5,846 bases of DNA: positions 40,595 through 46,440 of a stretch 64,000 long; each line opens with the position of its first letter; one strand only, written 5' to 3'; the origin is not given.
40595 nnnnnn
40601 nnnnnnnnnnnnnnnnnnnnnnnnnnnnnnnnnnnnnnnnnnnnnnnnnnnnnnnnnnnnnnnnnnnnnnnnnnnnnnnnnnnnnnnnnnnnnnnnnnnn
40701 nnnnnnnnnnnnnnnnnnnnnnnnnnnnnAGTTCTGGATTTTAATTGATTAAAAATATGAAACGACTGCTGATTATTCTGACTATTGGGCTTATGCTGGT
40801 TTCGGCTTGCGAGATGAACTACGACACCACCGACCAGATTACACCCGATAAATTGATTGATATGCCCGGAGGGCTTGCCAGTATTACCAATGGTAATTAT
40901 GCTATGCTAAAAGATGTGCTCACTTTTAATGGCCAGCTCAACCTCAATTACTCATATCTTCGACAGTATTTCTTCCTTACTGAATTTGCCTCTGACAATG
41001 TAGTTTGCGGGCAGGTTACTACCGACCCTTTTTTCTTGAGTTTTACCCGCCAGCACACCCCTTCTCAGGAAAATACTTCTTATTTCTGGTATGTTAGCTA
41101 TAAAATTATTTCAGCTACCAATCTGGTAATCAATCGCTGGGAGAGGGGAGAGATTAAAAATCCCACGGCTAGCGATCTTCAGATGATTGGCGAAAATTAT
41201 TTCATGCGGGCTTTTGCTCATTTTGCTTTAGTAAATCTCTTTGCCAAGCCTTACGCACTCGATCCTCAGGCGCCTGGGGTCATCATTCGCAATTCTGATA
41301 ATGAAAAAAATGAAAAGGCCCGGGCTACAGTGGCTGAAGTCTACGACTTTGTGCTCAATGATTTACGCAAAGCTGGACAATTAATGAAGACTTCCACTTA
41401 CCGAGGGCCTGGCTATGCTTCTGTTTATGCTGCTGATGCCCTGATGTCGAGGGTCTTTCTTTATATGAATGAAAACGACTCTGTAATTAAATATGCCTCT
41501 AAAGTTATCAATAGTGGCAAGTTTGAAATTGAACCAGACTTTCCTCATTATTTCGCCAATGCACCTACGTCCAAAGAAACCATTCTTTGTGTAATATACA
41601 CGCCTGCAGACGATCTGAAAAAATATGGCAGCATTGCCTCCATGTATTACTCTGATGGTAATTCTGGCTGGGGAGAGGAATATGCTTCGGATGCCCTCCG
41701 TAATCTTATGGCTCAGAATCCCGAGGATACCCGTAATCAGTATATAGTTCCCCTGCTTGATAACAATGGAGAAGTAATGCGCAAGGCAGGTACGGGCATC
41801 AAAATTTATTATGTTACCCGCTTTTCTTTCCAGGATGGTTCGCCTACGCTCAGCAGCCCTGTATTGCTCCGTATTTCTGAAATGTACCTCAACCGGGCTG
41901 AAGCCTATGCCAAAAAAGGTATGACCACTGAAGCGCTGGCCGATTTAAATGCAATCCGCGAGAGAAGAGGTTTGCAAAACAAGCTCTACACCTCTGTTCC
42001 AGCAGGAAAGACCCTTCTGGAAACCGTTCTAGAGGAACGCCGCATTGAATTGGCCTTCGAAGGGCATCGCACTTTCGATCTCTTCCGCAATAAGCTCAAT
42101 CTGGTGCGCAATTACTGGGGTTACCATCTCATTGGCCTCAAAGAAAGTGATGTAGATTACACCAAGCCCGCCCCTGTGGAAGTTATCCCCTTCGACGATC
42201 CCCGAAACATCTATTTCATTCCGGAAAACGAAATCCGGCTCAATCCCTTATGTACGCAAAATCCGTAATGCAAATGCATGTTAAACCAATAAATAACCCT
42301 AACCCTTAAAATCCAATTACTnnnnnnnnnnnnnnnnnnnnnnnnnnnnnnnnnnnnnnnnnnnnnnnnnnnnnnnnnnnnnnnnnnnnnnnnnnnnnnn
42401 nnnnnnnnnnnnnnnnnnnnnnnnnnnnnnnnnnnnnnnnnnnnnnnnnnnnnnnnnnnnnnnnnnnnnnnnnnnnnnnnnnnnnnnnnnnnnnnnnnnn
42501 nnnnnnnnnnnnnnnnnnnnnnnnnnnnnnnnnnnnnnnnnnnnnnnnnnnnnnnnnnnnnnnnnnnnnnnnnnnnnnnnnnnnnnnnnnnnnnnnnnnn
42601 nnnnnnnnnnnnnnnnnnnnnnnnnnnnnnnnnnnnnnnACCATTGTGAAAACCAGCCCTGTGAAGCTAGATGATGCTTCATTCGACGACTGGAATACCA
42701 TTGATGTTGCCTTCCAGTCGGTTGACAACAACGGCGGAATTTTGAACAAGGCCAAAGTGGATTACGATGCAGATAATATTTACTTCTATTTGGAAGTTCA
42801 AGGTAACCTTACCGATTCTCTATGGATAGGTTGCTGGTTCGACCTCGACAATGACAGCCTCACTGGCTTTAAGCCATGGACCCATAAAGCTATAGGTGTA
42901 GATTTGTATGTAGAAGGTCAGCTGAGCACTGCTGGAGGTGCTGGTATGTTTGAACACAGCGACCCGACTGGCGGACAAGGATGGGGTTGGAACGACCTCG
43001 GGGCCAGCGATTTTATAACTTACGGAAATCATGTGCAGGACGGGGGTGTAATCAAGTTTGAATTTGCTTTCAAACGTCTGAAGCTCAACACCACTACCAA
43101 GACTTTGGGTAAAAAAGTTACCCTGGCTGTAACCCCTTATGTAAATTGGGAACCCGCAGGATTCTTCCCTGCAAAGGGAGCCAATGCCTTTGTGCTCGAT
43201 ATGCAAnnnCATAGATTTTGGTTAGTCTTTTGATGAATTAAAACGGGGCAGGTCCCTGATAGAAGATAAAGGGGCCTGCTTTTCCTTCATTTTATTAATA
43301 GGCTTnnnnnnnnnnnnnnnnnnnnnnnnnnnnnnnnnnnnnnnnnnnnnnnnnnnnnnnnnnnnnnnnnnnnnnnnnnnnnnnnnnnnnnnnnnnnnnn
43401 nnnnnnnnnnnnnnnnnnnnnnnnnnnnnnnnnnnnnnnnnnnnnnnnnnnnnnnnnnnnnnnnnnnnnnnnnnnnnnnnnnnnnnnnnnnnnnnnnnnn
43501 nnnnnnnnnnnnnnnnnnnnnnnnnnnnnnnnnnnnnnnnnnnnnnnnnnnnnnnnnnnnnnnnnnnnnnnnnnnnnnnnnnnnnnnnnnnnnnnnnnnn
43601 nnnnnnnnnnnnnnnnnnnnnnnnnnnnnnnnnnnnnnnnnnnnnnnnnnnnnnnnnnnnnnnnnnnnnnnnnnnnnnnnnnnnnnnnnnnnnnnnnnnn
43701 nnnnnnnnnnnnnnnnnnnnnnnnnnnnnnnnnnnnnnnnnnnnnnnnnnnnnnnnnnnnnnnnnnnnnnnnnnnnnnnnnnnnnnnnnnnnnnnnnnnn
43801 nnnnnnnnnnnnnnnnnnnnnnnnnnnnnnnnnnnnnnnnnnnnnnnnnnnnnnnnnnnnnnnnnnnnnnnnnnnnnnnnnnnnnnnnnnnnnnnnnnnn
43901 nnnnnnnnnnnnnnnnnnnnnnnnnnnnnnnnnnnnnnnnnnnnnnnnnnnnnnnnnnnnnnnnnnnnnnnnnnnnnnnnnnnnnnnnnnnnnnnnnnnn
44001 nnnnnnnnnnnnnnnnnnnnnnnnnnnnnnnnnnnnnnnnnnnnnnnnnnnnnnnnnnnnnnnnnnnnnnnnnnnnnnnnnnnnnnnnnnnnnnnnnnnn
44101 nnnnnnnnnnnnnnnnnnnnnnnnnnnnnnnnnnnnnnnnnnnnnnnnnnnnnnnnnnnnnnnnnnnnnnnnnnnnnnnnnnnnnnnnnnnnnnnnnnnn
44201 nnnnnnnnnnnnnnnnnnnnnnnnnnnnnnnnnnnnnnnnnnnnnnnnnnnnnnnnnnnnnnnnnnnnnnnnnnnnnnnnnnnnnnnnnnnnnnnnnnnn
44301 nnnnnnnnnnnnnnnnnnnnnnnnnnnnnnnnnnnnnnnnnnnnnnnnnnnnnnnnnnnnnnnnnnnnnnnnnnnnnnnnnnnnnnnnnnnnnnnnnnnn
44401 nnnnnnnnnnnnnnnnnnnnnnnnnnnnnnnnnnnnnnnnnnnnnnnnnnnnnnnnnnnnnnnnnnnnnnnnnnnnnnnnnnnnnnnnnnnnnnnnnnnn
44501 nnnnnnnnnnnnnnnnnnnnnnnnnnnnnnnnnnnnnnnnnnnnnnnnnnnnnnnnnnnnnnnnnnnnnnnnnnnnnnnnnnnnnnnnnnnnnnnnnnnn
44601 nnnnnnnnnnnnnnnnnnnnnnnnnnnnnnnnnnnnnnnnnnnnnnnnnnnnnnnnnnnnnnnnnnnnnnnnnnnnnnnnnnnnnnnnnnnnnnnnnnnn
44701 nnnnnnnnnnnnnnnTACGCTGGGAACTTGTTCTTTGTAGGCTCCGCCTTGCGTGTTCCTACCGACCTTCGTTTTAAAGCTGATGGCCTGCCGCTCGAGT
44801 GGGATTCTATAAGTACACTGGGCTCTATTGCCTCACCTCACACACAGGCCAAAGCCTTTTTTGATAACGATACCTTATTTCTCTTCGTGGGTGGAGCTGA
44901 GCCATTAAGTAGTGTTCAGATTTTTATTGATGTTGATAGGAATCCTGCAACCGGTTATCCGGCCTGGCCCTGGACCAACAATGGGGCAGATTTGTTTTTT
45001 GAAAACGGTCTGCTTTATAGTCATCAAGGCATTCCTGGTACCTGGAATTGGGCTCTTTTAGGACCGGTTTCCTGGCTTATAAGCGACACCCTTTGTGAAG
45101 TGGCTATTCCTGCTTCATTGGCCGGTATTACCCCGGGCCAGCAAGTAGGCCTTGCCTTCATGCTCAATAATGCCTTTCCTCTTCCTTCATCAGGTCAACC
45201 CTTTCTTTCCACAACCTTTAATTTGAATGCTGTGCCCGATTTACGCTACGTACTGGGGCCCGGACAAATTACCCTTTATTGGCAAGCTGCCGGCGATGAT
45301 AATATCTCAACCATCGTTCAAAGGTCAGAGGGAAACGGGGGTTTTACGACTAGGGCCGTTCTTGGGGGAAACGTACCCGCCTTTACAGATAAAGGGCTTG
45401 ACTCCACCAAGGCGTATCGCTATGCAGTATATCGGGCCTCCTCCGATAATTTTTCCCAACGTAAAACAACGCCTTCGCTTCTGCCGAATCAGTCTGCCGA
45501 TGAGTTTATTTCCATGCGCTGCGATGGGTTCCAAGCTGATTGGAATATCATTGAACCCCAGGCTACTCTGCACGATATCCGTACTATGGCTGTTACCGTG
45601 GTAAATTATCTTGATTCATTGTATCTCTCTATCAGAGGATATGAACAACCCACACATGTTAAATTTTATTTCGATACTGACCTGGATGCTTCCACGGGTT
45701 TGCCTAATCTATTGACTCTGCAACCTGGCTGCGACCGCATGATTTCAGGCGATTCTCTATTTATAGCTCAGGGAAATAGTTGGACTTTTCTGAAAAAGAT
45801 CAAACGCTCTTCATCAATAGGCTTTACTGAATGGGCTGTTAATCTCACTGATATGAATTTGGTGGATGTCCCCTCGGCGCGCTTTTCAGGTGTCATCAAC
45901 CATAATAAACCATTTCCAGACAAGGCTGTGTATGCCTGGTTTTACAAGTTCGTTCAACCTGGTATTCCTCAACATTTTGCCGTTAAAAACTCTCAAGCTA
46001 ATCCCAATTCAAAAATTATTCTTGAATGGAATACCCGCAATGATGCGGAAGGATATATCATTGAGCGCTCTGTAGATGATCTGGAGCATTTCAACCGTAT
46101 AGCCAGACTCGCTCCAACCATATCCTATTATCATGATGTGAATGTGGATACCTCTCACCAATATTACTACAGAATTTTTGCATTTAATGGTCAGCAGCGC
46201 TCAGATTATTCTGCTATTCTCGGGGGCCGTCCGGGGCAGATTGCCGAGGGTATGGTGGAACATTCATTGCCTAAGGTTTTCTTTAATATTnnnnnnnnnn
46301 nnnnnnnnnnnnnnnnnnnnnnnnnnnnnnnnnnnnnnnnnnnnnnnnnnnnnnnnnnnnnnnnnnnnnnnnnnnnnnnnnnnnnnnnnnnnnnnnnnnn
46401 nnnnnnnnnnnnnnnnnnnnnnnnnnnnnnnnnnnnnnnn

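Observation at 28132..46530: DeoR-governed hybrid locus: an Aga-type (galactosamine / tagatose-6-P) catabolic operon fused to a SusC/SusD PUL with an uncharacterised T9SS enzyme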

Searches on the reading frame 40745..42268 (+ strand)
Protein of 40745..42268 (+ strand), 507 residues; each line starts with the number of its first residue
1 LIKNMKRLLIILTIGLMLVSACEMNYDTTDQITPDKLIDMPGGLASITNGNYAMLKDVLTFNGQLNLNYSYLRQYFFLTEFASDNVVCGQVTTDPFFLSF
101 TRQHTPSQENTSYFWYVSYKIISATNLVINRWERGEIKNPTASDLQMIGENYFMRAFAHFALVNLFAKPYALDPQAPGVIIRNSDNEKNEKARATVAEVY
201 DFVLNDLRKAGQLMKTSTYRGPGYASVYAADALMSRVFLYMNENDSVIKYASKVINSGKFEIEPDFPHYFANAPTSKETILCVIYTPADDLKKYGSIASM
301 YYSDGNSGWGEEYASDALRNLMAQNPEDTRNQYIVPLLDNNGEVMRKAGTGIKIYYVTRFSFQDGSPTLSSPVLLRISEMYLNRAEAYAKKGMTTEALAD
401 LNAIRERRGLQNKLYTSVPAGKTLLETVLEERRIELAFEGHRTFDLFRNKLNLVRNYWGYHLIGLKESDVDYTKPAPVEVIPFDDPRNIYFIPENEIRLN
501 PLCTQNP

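Call 4: search_protein_families(library=pfam, proteins=[window:40745-42268:+], max_evalue=0.001)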
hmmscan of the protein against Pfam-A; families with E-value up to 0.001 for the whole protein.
window:40745-42268:+ (507 aa): 2 families
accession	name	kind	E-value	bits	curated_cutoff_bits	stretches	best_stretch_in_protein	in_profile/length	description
PF07980.17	SusD_RagB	-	2.2e-27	96.9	23.1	1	319-507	102-295/297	SusD family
PF14322.12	SusD-like_3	-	8e-21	75.6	27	1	84-239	46-191/191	Starch-binding associating with outer membrane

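Call 6: search_protein_families(library=ncbifam, proteins=[window:40745-42268:+], max_evalue=0.00001)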
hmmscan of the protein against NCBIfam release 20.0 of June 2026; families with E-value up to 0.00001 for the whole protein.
window:40745-42268:+ (507 aa): 2 families
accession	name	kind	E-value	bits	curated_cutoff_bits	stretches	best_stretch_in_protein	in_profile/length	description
NF033071.0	SusD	exception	1.3e-14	53.4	725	1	374-506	441-555/558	starch-binding outer membrane lipoprotein SusD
NF033072.0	NanU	exception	8e-06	25.2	425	0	108-290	95-283/521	SusD family outer membrane lipoprotein NanU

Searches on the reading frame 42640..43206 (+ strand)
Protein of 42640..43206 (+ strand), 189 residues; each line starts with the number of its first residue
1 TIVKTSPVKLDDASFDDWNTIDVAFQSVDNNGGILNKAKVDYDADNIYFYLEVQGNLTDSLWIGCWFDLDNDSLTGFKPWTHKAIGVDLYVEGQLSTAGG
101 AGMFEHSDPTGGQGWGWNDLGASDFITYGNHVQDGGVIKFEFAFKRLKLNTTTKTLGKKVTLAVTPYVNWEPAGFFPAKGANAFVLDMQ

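Call 80: search_protein_families(library=pfam, proteins=[window:42640-43206:+], max_evalue=1)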
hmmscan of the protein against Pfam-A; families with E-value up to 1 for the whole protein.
window:42640-43206:+ (189 aa): 0 families

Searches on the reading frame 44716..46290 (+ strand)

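Call 80: search_protein_families(library=pfam, proteins=[window:44716-46290:+], max_evalue=1)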
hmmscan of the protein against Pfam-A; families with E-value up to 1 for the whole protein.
window:44716-46290:+ (525 aa): 1 family
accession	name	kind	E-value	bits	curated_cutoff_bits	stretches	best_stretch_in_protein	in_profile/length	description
PF00041.27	fn3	-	0.036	14.7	25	1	418-500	3-79/84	Fibronectin type III domain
